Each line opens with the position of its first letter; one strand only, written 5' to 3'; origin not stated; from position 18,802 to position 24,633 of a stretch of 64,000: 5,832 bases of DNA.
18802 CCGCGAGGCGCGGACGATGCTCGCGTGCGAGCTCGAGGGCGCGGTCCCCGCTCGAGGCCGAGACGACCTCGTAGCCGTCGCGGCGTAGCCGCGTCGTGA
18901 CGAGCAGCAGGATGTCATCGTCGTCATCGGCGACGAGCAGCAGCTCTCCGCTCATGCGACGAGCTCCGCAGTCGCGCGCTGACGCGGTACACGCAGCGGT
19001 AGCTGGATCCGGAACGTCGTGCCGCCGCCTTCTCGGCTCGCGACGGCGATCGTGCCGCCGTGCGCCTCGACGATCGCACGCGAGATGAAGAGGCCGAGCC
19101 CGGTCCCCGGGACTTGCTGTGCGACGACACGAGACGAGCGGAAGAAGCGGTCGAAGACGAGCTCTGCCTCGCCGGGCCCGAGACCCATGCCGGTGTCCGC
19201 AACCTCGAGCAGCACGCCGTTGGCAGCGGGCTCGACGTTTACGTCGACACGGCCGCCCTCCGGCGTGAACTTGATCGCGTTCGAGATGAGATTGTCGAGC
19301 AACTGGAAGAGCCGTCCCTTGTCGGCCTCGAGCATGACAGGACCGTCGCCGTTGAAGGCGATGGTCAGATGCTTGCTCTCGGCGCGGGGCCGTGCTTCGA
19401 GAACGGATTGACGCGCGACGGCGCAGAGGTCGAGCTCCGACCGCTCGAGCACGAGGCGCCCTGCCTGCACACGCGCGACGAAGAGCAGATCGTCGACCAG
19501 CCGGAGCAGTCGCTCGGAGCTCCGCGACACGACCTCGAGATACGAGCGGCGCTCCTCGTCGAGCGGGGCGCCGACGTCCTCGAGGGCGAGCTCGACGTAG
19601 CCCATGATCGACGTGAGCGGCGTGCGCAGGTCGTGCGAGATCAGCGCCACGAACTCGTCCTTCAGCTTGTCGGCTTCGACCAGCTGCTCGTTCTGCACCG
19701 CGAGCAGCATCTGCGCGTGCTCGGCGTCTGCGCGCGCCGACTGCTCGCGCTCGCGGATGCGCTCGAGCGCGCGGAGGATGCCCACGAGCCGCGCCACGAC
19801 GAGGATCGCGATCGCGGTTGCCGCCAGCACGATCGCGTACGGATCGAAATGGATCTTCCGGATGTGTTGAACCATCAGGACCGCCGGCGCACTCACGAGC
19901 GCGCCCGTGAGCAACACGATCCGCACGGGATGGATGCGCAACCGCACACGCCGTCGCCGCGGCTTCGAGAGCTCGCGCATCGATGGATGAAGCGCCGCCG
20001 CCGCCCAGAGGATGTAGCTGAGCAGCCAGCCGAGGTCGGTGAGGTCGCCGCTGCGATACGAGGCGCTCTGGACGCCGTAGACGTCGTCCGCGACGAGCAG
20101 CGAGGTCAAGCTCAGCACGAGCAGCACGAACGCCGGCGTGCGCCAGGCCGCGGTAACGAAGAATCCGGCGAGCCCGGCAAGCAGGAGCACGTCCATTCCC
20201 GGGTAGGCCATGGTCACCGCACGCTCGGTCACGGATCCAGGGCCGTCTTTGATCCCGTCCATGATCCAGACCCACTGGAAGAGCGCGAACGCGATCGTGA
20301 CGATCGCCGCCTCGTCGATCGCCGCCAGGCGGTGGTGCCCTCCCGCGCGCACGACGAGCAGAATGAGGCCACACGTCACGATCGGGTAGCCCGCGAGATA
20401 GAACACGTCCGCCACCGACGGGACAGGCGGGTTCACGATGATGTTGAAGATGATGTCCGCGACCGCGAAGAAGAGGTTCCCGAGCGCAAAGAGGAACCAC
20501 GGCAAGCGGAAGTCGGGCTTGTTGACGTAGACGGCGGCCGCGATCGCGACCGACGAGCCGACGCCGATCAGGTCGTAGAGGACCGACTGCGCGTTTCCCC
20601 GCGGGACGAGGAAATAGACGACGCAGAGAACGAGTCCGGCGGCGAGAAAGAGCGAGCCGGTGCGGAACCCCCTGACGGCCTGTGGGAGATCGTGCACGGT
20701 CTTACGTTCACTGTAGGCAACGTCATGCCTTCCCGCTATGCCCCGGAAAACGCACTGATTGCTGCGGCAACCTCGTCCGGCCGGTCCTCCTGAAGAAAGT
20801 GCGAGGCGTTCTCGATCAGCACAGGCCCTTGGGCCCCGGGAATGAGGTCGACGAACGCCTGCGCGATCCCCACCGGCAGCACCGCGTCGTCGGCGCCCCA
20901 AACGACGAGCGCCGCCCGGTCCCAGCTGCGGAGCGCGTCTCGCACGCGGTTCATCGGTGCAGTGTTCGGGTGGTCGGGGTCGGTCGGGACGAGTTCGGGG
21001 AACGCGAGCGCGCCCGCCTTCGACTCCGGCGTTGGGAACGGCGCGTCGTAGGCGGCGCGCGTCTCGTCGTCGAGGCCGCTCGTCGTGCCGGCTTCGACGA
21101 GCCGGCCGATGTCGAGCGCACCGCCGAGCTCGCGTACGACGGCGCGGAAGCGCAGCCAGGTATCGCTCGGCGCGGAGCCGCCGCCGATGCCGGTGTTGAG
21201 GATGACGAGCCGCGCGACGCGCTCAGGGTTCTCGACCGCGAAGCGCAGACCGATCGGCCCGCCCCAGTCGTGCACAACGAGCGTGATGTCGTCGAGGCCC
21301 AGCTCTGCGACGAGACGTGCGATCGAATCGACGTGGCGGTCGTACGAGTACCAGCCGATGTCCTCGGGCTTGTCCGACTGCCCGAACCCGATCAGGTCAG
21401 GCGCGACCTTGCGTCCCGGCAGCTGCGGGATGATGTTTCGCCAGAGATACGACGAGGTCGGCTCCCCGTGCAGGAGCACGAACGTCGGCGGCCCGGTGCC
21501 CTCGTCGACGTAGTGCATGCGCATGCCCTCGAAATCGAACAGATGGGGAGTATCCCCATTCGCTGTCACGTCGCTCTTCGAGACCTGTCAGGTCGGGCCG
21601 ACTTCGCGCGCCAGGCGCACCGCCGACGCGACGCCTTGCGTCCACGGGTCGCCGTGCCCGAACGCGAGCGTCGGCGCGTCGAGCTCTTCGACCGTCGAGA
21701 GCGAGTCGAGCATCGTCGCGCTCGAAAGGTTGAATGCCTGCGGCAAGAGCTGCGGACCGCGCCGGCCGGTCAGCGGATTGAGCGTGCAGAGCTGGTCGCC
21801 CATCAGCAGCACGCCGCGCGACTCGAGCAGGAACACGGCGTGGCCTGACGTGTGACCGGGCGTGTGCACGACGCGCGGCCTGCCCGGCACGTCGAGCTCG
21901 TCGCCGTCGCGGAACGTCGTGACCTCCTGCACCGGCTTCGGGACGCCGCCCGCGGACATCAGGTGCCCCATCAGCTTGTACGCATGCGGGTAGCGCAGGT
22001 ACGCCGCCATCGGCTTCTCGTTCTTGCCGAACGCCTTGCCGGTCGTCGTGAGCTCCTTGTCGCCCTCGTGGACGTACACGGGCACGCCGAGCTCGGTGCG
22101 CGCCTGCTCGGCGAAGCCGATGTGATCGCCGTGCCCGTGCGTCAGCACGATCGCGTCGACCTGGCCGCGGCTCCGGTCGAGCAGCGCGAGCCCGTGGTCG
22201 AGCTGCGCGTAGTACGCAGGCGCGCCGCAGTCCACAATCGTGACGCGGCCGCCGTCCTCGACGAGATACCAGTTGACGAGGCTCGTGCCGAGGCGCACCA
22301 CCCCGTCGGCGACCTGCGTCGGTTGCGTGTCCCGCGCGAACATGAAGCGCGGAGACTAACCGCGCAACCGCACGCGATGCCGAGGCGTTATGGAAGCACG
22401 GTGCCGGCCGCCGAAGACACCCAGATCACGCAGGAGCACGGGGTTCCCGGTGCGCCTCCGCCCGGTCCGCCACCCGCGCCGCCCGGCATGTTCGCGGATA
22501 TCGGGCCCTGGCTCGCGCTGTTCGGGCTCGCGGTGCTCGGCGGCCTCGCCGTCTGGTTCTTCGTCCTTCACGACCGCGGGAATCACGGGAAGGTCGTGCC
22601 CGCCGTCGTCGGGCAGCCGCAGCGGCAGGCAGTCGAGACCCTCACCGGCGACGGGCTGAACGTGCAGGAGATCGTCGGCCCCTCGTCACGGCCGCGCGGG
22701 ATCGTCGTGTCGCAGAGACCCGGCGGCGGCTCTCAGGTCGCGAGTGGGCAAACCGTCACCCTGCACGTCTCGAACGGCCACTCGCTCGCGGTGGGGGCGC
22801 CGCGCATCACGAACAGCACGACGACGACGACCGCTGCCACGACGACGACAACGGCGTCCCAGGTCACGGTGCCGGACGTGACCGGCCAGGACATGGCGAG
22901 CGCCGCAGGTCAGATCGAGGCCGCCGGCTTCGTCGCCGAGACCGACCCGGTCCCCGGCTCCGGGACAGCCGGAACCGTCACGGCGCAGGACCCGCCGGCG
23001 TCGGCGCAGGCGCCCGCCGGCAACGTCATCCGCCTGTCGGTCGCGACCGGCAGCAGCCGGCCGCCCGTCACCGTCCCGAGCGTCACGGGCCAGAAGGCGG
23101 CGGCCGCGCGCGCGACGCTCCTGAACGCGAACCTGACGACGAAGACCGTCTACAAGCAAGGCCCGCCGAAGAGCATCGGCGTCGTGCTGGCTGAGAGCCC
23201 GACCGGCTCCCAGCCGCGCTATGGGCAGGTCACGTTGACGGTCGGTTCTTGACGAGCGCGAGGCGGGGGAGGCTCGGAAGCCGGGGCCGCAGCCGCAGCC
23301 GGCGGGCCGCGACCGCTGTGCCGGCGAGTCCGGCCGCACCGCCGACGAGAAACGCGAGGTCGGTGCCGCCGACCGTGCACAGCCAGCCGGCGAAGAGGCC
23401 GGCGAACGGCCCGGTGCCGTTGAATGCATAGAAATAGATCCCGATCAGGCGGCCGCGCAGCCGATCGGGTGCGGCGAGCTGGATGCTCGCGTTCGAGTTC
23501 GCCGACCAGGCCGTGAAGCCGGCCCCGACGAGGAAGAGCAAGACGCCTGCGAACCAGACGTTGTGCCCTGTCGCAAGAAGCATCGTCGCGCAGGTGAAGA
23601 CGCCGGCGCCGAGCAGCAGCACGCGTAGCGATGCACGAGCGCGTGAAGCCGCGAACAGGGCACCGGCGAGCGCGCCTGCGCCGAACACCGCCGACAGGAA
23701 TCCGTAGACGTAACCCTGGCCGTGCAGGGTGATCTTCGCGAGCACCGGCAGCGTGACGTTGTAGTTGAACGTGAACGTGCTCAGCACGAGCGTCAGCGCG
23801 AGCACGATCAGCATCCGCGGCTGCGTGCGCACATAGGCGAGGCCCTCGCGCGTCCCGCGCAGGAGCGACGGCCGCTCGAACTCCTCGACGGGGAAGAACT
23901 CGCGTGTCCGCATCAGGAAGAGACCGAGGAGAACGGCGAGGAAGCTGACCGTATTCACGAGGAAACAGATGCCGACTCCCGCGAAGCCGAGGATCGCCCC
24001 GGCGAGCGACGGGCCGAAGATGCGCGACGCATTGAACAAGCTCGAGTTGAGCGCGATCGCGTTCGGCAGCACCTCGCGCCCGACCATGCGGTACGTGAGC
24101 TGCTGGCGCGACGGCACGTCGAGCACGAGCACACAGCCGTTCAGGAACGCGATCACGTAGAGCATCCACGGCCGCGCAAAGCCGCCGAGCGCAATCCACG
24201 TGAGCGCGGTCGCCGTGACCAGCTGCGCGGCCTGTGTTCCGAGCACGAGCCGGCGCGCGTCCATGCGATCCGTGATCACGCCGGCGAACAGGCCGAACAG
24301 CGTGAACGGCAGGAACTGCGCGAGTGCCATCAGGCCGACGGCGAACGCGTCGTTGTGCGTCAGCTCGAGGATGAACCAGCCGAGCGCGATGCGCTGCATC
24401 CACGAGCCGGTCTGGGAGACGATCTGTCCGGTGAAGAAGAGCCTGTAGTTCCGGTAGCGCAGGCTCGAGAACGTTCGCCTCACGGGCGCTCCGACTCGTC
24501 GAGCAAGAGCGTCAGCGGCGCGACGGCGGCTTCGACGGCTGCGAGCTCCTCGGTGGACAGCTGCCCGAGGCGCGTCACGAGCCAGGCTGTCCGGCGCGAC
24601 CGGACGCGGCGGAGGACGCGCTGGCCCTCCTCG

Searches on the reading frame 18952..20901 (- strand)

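Call 42: search_protein_families(library=pfam, proteins=[window:18952-20901:-], max_evalue=0.001)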
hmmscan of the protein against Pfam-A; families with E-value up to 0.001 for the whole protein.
window:18952-20901:- (649 aa): 2 families
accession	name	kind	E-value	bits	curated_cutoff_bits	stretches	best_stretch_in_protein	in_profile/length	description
PF02518.31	HATPase_c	-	2.7e-28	99.1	26.4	1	527-637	2-110/111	Histidine kinase-, DNA gyrase B-, and HSP90-like ATPase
PF00512.31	HisKA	-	2.6e-21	75.9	26.9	1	414-481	2-66/66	His Kinase A (phospho-acceptor) domain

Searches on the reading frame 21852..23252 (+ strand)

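Call 49: search_protein_families(library=pfam, proteins=[window:21852-23252:+], max_evalue=0.001)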
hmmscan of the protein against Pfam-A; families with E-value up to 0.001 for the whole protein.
window:21852-23252:+ (466 aa): 1 family
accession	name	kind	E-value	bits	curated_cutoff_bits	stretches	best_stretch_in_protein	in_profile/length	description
PF03793.24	PASTA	-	4.5e-28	97.4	23.2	3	248-308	2-64/64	PASTA domain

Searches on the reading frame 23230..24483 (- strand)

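Call 49: search_protein_families(library=pfam, proteins=[window:23230-24483:-], max_evalue=0.001)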
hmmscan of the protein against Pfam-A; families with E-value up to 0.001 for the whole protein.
window:23230-24483:- (417 aa): 2 families
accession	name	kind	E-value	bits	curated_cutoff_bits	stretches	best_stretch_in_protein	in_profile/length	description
PF05977.19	MFS_3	-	4.6e-58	197.4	27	1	4-399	3-396/524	Transmembrane secretion effector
PF07690.21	MFS_1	-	6.2e-39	134.3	33.4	2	17-361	2-345/347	Major Facilitator Superfamily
